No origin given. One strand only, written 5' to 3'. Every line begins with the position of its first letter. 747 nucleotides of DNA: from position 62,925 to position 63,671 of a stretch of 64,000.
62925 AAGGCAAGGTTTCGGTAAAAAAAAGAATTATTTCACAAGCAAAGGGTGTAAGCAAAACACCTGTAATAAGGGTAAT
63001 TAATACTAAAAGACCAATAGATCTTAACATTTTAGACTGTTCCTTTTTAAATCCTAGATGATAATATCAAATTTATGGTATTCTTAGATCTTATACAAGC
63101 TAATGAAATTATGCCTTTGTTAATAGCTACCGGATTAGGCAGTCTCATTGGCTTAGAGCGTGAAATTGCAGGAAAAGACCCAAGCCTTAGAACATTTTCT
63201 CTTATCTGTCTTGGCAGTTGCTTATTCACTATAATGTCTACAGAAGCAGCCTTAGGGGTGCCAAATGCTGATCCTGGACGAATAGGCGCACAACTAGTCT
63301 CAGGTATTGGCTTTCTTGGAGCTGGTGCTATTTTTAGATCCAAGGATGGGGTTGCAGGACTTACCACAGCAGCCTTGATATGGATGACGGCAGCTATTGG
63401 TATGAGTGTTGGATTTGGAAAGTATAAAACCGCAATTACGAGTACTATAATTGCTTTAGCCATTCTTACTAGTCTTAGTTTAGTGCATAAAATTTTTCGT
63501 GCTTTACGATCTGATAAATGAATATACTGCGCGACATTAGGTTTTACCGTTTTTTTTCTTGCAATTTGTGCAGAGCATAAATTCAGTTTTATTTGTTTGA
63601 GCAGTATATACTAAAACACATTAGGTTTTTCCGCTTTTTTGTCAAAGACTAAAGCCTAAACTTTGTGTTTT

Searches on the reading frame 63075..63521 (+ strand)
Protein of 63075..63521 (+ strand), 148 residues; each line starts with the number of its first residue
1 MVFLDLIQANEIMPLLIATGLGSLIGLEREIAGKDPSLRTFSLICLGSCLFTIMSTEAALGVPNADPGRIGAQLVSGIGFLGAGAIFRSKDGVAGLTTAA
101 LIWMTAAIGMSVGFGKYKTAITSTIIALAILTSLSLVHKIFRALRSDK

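Call 68: search_protein_families(library=pfam, proteins=[window:63075-63521:+], max_evalue=0.0001)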
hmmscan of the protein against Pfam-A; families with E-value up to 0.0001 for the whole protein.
window:63075-63521:+ (148 aa): 1 family
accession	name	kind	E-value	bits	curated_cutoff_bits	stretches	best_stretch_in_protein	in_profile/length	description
PF02308.21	MgtC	-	2e-36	125.5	31.4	1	15-139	1-120/121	MgtC family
